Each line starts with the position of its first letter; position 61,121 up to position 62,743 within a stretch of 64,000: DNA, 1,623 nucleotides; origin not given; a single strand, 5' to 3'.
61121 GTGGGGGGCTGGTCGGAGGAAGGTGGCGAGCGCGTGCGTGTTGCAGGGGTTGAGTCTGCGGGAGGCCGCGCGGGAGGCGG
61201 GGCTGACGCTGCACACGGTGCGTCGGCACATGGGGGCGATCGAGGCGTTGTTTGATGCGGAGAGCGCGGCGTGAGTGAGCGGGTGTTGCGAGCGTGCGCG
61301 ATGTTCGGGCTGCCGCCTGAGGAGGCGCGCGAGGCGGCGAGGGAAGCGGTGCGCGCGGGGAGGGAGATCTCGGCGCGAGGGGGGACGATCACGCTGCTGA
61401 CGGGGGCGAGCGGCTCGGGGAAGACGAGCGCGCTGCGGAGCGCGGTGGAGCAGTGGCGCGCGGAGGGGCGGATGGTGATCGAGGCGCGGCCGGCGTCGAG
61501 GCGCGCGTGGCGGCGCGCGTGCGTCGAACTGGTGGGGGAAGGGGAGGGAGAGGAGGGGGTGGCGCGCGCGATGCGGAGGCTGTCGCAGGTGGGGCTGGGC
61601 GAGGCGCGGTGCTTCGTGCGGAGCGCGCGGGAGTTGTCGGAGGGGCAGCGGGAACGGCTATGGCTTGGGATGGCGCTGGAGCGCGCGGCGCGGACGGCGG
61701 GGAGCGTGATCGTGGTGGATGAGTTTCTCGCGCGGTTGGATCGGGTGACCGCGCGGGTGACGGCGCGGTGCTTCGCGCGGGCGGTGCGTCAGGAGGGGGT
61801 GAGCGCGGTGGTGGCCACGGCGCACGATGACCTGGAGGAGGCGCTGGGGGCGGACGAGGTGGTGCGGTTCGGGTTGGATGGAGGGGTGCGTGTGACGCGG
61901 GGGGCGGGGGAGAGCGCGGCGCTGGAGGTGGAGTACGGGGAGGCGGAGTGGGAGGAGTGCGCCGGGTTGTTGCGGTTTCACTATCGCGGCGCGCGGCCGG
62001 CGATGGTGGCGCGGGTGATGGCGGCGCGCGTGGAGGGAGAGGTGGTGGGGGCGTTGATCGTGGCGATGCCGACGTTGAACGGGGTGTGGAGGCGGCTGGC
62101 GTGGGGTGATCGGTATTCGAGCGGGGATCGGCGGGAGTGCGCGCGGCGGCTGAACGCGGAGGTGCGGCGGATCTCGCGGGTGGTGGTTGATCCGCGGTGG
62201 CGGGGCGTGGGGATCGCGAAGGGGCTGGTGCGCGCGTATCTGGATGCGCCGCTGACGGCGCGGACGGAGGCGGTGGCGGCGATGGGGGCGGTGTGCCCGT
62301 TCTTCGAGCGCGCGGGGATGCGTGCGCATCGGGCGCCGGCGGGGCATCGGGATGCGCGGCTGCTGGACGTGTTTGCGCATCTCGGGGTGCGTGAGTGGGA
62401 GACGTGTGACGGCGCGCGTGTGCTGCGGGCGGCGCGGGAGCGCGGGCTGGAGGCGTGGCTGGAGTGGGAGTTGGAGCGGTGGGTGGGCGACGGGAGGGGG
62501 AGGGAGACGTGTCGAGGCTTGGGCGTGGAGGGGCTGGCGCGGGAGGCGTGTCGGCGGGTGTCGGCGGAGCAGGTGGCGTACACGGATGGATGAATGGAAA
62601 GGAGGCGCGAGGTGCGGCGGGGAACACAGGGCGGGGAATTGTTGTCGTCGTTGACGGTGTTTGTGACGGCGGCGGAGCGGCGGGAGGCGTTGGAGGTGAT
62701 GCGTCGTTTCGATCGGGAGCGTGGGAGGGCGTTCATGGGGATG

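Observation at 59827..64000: SOS-type CI/LexA-like repressor wired directly to a terminase operon, with no replication or lysis module in between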

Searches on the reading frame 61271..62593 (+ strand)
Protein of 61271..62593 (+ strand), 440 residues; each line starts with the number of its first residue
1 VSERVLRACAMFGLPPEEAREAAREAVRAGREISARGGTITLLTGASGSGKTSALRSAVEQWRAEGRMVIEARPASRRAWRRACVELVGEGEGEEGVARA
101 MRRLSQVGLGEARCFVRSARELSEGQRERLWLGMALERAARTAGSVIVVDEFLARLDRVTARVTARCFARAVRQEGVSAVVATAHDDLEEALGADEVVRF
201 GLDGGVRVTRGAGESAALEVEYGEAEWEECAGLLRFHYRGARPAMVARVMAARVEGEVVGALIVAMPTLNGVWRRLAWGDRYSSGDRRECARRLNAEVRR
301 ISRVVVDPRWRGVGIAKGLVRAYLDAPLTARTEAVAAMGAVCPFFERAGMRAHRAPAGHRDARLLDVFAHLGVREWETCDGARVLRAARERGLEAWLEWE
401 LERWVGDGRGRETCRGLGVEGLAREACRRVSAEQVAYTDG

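Call 8: search_protein_families(library=pfam, max_evalue=0.01, proteins=[window:61271-62593:+])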
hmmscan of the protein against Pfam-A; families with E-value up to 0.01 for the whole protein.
window:61271-62593:+ (440 aa): 12 families
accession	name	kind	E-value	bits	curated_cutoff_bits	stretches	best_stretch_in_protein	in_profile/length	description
PF13401.12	AAA_22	-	2.3e-06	28.4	27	1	37-152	4-93/130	AAA domain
PF13191.12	AAA_16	-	2.4e-06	28.6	32.6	1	20-162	5-150/167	AAA ATPase domain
PF13604.12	AAA_30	-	2.6e-06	27.7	27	1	28-151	8-96/191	AAA domain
PF00005.33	ABC_tran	-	4e-06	27.9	25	1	36-139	9-126/137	ABC transporter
PF13673.13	Acetyltransf_10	-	0.00011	22.6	23.6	1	299-354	52-111/128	Acetyltransferase (GNAT) domain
PF25199.1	nSTAND_NTPase5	-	0.00054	20.3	34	1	28-70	30-74/145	Novel STAND NTPase 5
PF00583.31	Acetyltransf_1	-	0.00086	20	20.7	1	222-335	11-96/116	Acetyltransferase (GNAT) family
PF14542.12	Acetyltransf_CG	-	0.0015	19.1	30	1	296-346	22-68/80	GCN5-related N-acetyl-transferase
PF13508.13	Acetyltransf_7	-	0.0017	19.1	27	1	298-349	29-81/84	Acetyltransferase (GNAT) domain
PF20703.3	nSTAND1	-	0.0019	18.4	27.1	1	36-190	33-165/379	Novel STAND NTPase 1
PF13245.12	AAA_19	-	0.0026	18.4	25.1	1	37-152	10-99/134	AAA domain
PF13555.12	AAA_29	-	0.009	16.2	27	0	35-55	21-39/61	P-loop containing region of AAA domain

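Call 9: search_protein_families(library=phrogs, max_evalue=0.01, proteins=[window:61271-62593:+])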
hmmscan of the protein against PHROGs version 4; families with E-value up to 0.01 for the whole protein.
window:61271-62593:+ (440 aa): 5 families
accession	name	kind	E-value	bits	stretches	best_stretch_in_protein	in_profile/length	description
phrog_11143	-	unknown function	4.2e-19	69.7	1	31-323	36-282/357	-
phrog_293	-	moron, auxiliary metabolic gene and host takeover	1.7e-16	60.4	1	36-198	161-340/1058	ABC transporter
phrog_886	-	moron, auxiliary metabolic gene and host takeover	3.1e-07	30.9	1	220-368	28-180/295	ABC transporter ATP-binding subunit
phrog_296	-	integration and excision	0.00025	20.8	1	34-151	314-396/626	DNA transposition protein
phrog_1249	-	other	0.0013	19.5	0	301-353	92-149/180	acetyltransferase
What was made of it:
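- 61271..62593 (+): ABC-type ATPase fused to a GNAT acyltransferase-like domain. Part of the packaging operon; function unknown. Pfam ABC_tran, AAA and Acetyltransf hits, and phrog_11143 at E 4e-19 (calls 8, 9).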

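Call 30: search_protein_families(library=pfam, max_evalue=0.05, proteins=[P0012])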
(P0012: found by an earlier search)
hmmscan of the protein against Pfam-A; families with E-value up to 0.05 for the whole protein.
P0012 (485 aa): 1 family
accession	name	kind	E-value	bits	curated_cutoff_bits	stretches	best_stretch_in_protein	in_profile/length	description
PF17289.8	Terminase_6C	-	4.3e-05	24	22.6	1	311-469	2-154/155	Terminase RNaseH-like domain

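Call 40: search_solved_structures(query=A3, max_evalue=1)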
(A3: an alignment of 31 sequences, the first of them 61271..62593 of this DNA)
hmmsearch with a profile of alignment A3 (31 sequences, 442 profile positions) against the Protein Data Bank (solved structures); distinct sequences matched with E-value up to 1: 842 (the best 60 are shown).
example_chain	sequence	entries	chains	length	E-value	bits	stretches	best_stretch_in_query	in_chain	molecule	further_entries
8sa0_A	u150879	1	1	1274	4.7e-18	68.4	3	114-180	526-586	ATP-dependent translocase ABCB1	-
3ux8_A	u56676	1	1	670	5.8e-18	68.1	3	88-175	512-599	Excinuclease ABC, A subunit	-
6qex_A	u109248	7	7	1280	6.2e-18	68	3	114-180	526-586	Multidrug resistance protein 1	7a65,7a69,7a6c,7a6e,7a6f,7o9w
8gmg_A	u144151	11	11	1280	6.2e-18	68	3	114-180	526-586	ATP-dependent translocase ABCB1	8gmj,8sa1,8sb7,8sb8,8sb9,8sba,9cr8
8y6h_A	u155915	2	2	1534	1.2e-17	67.1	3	117-210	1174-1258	ATP-dependent translocase ABCB1,mNeonGreen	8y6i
6q81_A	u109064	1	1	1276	3e-17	65.8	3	114-180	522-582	P-glycoprotein (ABCB1)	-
7niu_A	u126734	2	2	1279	3.1e-17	65.7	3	114-180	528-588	Isoform 2 of Phosphatidylcholine translocator ABCB4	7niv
2r6f_A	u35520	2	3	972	3.6e-17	65.5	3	88-175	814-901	Excinuclease ABC subunit A | Excinuclease ABC, A subunit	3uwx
8jvh_A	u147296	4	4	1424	3.8e-17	65.4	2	112-181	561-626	Multidrug resistance protein 1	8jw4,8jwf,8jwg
9ws4_A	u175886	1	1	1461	4.3e-17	65.3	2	112-181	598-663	Multidrug resistance protein 1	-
3g60_A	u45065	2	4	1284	5.2e-17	65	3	117-233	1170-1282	Multidrug resistance protein 1a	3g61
3g5u_A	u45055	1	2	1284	5.2e-17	65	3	117-233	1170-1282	Multidrug resistance protein 1a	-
6ujt_A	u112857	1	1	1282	6e-17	64.8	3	117-235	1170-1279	ATP-dependent translocase ABCB1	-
6ujp_A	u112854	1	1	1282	6e-17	64.8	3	117-235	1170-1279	ATP-dependent translocase ABCB1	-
4q9h_A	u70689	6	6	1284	6e-17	64.8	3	117-235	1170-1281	Multidrug resistance protein 1A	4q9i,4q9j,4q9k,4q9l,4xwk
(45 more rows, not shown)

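Call 50: search_protein_families(library=ncbifam, max_evalue=0.01, proteins=[window:61271-62593:+, P0012, P0016, P0014])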
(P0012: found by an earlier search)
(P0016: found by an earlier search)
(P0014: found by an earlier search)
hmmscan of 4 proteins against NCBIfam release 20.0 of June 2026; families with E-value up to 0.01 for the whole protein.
window:61271-62593:+ (440 aa): 44 families (the best 25 are shown)
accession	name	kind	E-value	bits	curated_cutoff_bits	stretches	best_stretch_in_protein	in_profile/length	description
TIGR02982.1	heterocyst_DevA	subfamily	5.4e-10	39.2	295.8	1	90-187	112-202/220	ABC exporter ATP-binding subunit, DevA family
TIGR02857.1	CydD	equivalog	4e-09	36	435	2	107-198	444-527/529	thiol reductant ABC exporter subunit CydD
NF010061.0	PRK13538.1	equivalog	2.2e-08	33.8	195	1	98-191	112-197/211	cytochrome c biogenesis heme-transporting ATPase CcmA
TIGR02315.1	ABC_phnC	equivalog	9.9e-08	31.7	266.1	1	95-184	121-204/243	phosphonate ABC transporter ATP-binding protein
TIGR02673.1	FtsE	equivalog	1.5e-06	28.1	264.85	1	98-191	116-202/214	cell division ATP-binding protein FtsE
TIGR00968.1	3a0106s01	subfamily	2.1e-06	27.5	342.75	0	118-198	127-202/237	sulfate ABC transporter ATP-binding protein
TIGR02211.1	LolD_lipo_ex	equivalog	4.6e-06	26.3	307.75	1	87-189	109-205/221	lipoprotein-releasing ABC transporter ATP-binding protein LolD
TIGR04521.1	ECF_ATPase_2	equivalog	8.6e-06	25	330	1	96-192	120-209/279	energy-coupling factor transporter ATPase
TIGR01189.1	ccmA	equivalog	1.1e-05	25.3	131.6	1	102-190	110-190/198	heme ABC exporter ATP-binding protein CcmA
NF040933.2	ABC_arch_GlcV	equivalog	1.6e-05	24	450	1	114-187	134-202/357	glucose ABC transporter ATP-binding protein GlcV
NF007601.2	PRK10247.1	equivalog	1.9e-05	24.2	292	0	101-198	112-202/204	iron efflux ABC transporter ATP-binding subunit FetA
TIGR03771.1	anch_rpt_ABC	equivalog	2e-05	24.4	268.8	1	104-197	98-183/223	anchored repeat-type ABC transporter ATP-binding subunit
NF008409.0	PRK11231.1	equivalog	2e-05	24.1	375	1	115-198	132-209/255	Fe(3+) dicitrate ABC transporter ATP-binding protein FecE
NF007438.0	PRK09984.1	equivalog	2.5e-05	23.6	365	1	94-185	127-211/262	phosphonate ABC transporter ATP-binding protein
NF010068.0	PRK13548.1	equivalog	3.4e-05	23.1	261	0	115-198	131-214/261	heme ABC transporter ATP-binding protein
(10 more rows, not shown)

P0012 (485 aa): 0 families

P0016 (471 aa): 0 families

P0014 (390 aa): 0 families

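Call 51: search_protein_families(library=padloc, max_evalue=0.01, proteins=[window:61271-62593:+, P0012])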
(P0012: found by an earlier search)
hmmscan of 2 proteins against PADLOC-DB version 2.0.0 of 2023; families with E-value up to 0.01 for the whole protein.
window:61271-62593:+ (440 aa): 3 families
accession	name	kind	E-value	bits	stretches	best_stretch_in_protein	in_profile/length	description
PDLC04135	mad3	-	9.4e-09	33.3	1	116-217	258-356/374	mads_3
PDLC04140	mad8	-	1.1e-05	23.1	1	33-184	22-232/314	mads_8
PDLC01148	RecD_like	-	0.0054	13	1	39-70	329-360/719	RecD/Tra ATPase fused to N-terminal HHH domain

P0012 (485 aa): 0 families

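Call 54: find_homologous_proteins(query=window:61271-62593:+, max_evalue=0.001)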
Query window:61271-62593:+ (440 aa): 240 proteins with E <= 0.001 among 8000 candidates; the best 120 are listed.
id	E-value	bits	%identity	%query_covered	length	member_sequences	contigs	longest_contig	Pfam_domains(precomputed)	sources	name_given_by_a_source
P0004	9.3e-274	926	99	100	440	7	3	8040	PF13604.13,PF00005.34,PF13401.13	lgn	-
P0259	2.2e-231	787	87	98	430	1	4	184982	PF13604.13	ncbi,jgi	-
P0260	1.0e-201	689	77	99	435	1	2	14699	PF00005.34,PF13401.13,PF25199.2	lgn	-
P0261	1.6e-193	662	75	100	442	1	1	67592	PF13604.13,PF00005.34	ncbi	-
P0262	2.9e-188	644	73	100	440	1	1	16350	PF00005.34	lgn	-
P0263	2.4e-92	328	49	100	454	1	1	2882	PF00005.34,PF13401.13,PF20703.4,PF01637.25,PF25199.2,PF13304.13,PF13191.13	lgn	-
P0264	4.1e-92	328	49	98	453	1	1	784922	PF00005.34,PF13401.13,PF20703.4,PF01637.25,PF13304.13,PF13191.13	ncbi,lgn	-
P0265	7.3e-91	324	49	92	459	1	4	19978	PF13604.13,PF00005.34,PF13401.13,PF25199.2,PF13481.13,PF13191.13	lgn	-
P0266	8.7e-90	320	48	98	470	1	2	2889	PF00005.34,PF20703.4,PF01637.25,PF13191.13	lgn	-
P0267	3.6e-89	318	45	95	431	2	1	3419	PF13604.13,PF00005.34,PF02463.26,PF13304.13,PF13191.13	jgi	-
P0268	9.0e-88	313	46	97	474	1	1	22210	PF00005.34,PF13555.13,PF13401.13,PF02463.26,PF13304.13,PF13191.13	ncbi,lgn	-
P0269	9.9e-86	307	50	91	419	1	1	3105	PF00005.34,PF13191.13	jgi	jgi:ABC-type lipoprotein export system ATPase subunit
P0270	4.2e-85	305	44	99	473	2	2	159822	PF00005.34,PF02463.26,PF13304.13,PF13191.13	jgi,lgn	-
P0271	4.3e-83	298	46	99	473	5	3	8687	PF13604.13,PF00005.34,PF13401.13,PF20703.4,PF13304.13,PF13191.13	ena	-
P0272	1.1e-80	290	41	99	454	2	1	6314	PF00005.34,PF13555.13,PF13401.13,PF20703.4,PF02463.26,PF25199.2,PF13304.13,PF13191.13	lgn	-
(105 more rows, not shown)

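Call 62: predict_structure(alignment_id=A4)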
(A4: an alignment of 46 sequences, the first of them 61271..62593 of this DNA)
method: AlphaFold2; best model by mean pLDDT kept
length: 440 residues; sequences in the alignment: 46
mean_pLDDT: 92.7   pTM: 0.88
mean pLDDT of the five models: 92.7, 91.3, 91.2, 90.6, 90.4
residues with pLDDT >= 90: 344; 70-90: 91; 50-70: 5; < 50: 0
segments of 3 or more residues with pLDDT < 50: none
pLDDT, mean of each block of 10 residues (from residue 1): 88 82 87 95 94 96 97 89 91 89 93 92 95 96 95 95 97 97 95 97 93 95 97 85 90 97 92 89 91 96 95 96 98 91 94 89 94 92 97 97 81 86 91 91
secondary structure, 60 per line:
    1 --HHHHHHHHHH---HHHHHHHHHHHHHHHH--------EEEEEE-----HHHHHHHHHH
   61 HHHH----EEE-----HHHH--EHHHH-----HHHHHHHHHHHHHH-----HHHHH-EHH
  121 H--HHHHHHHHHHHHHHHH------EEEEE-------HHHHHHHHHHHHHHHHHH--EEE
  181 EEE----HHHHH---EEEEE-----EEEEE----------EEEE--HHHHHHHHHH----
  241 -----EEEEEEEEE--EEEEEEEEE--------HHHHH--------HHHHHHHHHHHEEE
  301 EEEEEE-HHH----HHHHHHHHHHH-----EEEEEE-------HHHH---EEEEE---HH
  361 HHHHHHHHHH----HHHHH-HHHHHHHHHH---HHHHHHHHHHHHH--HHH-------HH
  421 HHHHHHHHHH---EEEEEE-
elements in order: H3-12 H16-31 E40-45 H51-64 E69-71 H77-80 H84-87 H93-106 H112-116 H124-139 E146-150 H158-175 E178-183 H188-192 E196-200 E206-210 E221-224 H227-236 E246-254 E257-265 H274-278 H287-297 E298-306 H315-325 E331-336 H344-347 E351-355 H359-370 H375-379 H381-390 H394-406 H419-430 E434-439
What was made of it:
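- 61271..62593 (+): The AlphaFold model has pLDDT 92.7 (call 62).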

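Call 65: fold_search(model_id=the predicted structure, library=pdb)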
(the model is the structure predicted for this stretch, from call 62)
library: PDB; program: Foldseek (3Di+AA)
matches with E <= 10: 1660; with E <= 0.001: 356
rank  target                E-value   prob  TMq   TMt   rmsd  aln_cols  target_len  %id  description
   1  6mbn_A                1.5e-06  1.00  0.31  0.53   4.9       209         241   16  LptB E163Q in complex with ATP (released 2019-08-14)
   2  4wbs_A                2.2e-06  1.00  0.30  0.50   5.6       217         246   17  Crystal structure of an ABC transporter related protein from Burkholderia phymatum (released 2014-09-24)
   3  1g6h                  2.3e-06  1.00  0.32  0.52   4.8       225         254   18  CRYSTAL STRUCTURE OF THE ADP CONFORMATION OF MJ1267, AN ATP-BINDING CASSETTE OF AN ABC TRANSPORTER (released 2001-07-18)
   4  7w7c_A                2.5e-06  1.00  0.31  0.58   5.2       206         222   17  Heme exporter in the unliganded form (released 2022-06-22)
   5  2zpa_A                2.5e-06  1.00  0.23  0.18  15.4       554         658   12  Crystal Structure of tRNA(Met) Cytidine Acetyltransferase (released 2009-04-07)
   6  9j4r_B                2.9e-06  1.00  0.31  0.39  16.0       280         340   18  Cryo-EM structure of ferric ion importer, FbpBC, from Thermus thermophilus (released 2025-08-13)
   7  7w7a_I                4.7e-06  1.00  0.28  0.53   5.8       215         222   17  Heme exporter in complex with Mn-containing protoporphyrin IX, Mn-anomalous data (released 2022-06-22)
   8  1l2t_A                6.1e-06  1.00  0.31  0.55   4.9       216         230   19  Dimeric Structure of MJ0796, a Bacterial ABC Transporter Cassette (released 2002-07-24)
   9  7z19_I                6.7e-06  1.00  0.32  0.53   4.7       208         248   18  E. coli C-P lyase bound to a single PhnK ABC domain (released 2022-05-25)
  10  5zxd_A                7.0e-06  1.00  0.32  0.30   3.5       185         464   18  Crystal structure of ATP-bound human ABCF1 (released 2018-07-25)
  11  4wbs_B                7.0e-06  1.00  0.29  0.46   5.2       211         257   18  Crystal structure of an ABC transporter related protein from Burkholderia phymatum (released 2014-09-24)
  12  7w7b_K                7.8e-06  1.00  0.29  0.55   5.5       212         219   17  Heme exporter HrtBA in complex with protoporphyrin IX containing manganese(III), high resolution data (released 2022-06-22)
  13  7w7b_G                8.6e-06  1.00  0.28  0.52   5.9       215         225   17  Heme exporter HrtBA in complex with protoporphyrin IX containing manganese(III), high resolution data (released 2022-06-22)
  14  3rlf_B                8.6e-06  1.00  0.31  0.36  16.8       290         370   16  Crystal structure of the maltose-binding protein/maltose transporter complex in an outward-facing conformation bound t (released 2011-08-10)
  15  3puv_B                8.6e-06  1.00  0.31  0.37  16.9       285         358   18  Crystal Structure of an outward-facing MBP-Maltose transporter complex bound to ADP-VO4 (released 2011-08-10)
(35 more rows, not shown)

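Call 67: fold_search(model_id=the predicted structure, library=viral)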
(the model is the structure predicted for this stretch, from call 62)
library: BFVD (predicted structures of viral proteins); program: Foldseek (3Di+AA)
matches with E <= 10: 1153; with E <= 0.001: 25
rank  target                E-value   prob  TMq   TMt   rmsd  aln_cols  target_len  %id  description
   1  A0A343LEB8            2.5e-15  1.00  0.52  0.61   4.4       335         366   17  Putative GNAT family N-acetyltransferase [Leptospira phage LE4]
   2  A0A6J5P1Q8            5.1e-05  1.00  0.21  0.22  18.6       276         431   13  DnaB Replicative DNA helicase [uncultured Caudovirales phage]
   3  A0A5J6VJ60            5.7e-05  1.00  0.31  0.24   4.6       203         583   17  ABC transporter [Megaviridae environmental sample]
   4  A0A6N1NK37            5.7e-05  1.00  0.30  0.25   5.7       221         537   18  ATP binding cassette sub family F [Tupanvirus soda lake]
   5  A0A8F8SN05            5.9e-05  1.00  0.31  0.30   4.0       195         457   23  (no name in the UniProt tables at hand)
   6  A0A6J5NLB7            1.4e-04  1.00  0.26  0.55   3.1       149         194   16  NAT_SF domain containing protein [uncultured Caudovirales phage]
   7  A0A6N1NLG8            1.4e-04  1.00  0.32  0.25   3.5       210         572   17  ABC-type multidrug transport system [Tupanvirus soda lake]
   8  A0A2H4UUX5            1.4e-04  1.00  0.30  0.25   6.5       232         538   15  ABC transporter protein [Bodo saltans virus]
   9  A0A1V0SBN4            1.5e-04  1.00  0.30  0.25   5.1       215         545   15  ABC transporter [Catovirus CTV1]
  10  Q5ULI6                1.9e-04  1.00  0.23  0.40   5.1       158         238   13  Orf128 [Lactobacillus phage LP65]
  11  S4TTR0                2.0e-04  1.00  0.25  0.50   3.3       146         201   14  Mom [Salmonella phage FSL SP-031]
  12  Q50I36                2.1e-04  1.00  0.27  0.52   6.1       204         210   16  Putative ATPase [Acidianus rod-shaped virus 1]
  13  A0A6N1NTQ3            2.4e-04  1.00  0.32  0.27   4.0       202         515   14  ABC transporter [Tupanvirus soda lake]
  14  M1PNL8                2.5e-04  1.00  0.32  0.27   4.3       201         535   18  ABC-type multidrug transport system [Moumouvirus goulette]
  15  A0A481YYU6            2.5e-04  1.00  0.29  0.42   4.8       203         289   18  ABC transporter [Marseillevirus LCMAC202]
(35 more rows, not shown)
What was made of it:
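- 61271..62593 (+): Foldseek finds ABC nucleotide-binding domains plus TmcA (call 65) and a Leptospira phage LE4 GNAT protein at E 2.5e-15 (call 67).
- An unusual ABC-ATPase/GNAT enzyme with Mom-like and TmcA-like structural neighbours is fixed in the operon (calls 65, 67).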

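Call 68: search_dna_similar(query=window:61271-62593:+, collection=phages, mode=protein, max_evalue=0.001, max_rows=20)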
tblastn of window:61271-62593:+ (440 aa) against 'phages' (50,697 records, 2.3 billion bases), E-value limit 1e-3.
Records with a match: 49; places in all: 49; records where one place covers at least 80% of the query: 0.
Best place of each record, by identity: <60% 49.
By first word of the organism name: Gordonia 12; Rhizobium 10; Klebsiella 6; Pseudomonas 6; Escherichia 4; Burkholderia 3; Stenotrophomonas 2; Salmonella 2; Bacteriophage 2; Arthrobacter 1; and 1 more.
By host as written in the record: Gordonia terrae 3612 4; - 4; Pseudomonas syringae pv. actinidiae 3; Gordonia terrae NRRL B-16283 3; Gordonia rubripertincta NRRL B-16540 2; Rhizobium etli CFN42 2; Salmonella enterica subsp. enterica serovar Typhimurium strain LT2 2; Pseudomonas syringae pv. avii 2; and 25 more.
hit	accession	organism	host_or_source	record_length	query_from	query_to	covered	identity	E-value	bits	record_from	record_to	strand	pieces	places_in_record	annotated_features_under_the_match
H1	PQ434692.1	Stenotrophomonas phage ANB28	Stenotrophomonas maltophilia B28B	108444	2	194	44%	34.2%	2e-11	72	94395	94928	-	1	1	hypothetical protein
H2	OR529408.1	Stenotrophomonas phage BUCTxx99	Stenotrophomonas maltophilia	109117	2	194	44%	34.2%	2e-11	72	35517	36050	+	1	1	AAA family ATPase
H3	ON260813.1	Gordonia phage BiggityBass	Gordonia terrae CAG3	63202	104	315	48%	28.2%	2e-6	56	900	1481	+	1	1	2: ATP binding cassette-like protein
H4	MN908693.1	Gordonia phage AnClar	Gordonia terrae 3612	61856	104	315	48%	28.2%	3e-6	56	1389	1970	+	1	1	2: ATP binding cassette-like protein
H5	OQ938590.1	Gordonia phage Sisko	Gordonia rubripertincta NRRL B-16540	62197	104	315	48%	28.2%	3e-6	56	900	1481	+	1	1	2: ATP-binding cassette-like protein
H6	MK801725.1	Gordonia phage Yago84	Gordonia terrae 3612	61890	104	315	48%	28.2%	5e-6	55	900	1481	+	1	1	2: hypothetical protein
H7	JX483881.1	Rhizobium phage RHEph10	Rhizobium etli CFN42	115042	33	211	41%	33.0%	1e-14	82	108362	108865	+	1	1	putative ABC transporter ATP-binding protein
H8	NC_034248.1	Rhizobium phage RHEph10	Rhizobium etli CFN42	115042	33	211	41%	33.0%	1e-14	82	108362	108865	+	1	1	ABC transporter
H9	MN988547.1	Rhizobium phage RHph_Y2_11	Rhizobium etli Y2_11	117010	33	211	41%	33.0%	2e-14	82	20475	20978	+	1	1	putative ABC transporter ATP-binding protein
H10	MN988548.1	Rhizobium phage RHph_Y2_17_1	Rhizobium etli Y2_17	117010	33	211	41%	33.0%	2e-14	82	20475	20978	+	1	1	putative ABC transporter ATP-binding protein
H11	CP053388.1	Escherichia phage CMS-2020a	Escherichia coli strain SCU-107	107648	33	195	37%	35.6%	5e-15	84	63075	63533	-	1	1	record has no annotation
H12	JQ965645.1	Salmonella phage SSU5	Salmonella enterica subsp. enterica ...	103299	33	195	37%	35.6%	9e-15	83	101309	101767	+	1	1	putative ABC transporter ATP-binding protein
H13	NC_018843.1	Salmonella phage SSU5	Salmonella enterica subsp. enterica ...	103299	33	195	37%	35.6%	9e-15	83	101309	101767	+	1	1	ABC transporter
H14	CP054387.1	Escherichia phage CMS-2020a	Escherichia coli strain SCU-175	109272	33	195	37%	35.6%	9e-15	83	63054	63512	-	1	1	record has no annotation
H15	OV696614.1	Escherichia phage Cyrano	-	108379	33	195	37%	35.6%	1e-14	83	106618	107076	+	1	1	ABC Transporter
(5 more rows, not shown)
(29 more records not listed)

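Call 69: get_annotated_region(hit=H3, flank=5000)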
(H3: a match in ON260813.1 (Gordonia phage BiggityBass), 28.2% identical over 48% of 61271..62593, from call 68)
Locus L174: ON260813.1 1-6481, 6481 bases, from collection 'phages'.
description: Gordonia phage BiggityBass, complete genome.
organism: Gordonia phage BiggityBass (NCBI taxid 2945969)
taxonomy: Viruses; Duplodnaviria; Heunggongvirae; Uroviricota; Caudoviricetes; Sourvirus
host: Gordonia terrae CAG3; source: soil; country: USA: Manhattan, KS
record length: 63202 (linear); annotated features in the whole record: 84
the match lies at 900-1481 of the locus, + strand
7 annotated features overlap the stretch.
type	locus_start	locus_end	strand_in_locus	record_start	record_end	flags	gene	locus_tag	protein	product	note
CDS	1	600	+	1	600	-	1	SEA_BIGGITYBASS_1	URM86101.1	ParB-like nuclease domain protein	-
CDS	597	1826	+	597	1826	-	2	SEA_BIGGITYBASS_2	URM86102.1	ATP binding cassette-like protein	-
CDS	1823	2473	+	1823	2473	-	3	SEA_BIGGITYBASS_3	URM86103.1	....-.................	-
CDS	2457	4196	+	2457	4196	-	4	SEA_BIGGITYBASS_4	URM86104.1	terminase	-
CDS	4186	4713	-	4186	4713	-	5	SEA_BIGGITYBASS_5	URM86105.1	RuvC-like resolvase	-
CDS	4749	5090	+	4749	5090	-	6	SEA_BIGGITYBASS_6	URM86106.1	membrane protein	-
CDS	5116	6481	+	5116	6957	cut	7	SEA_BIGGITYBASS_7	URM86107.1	portal protein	-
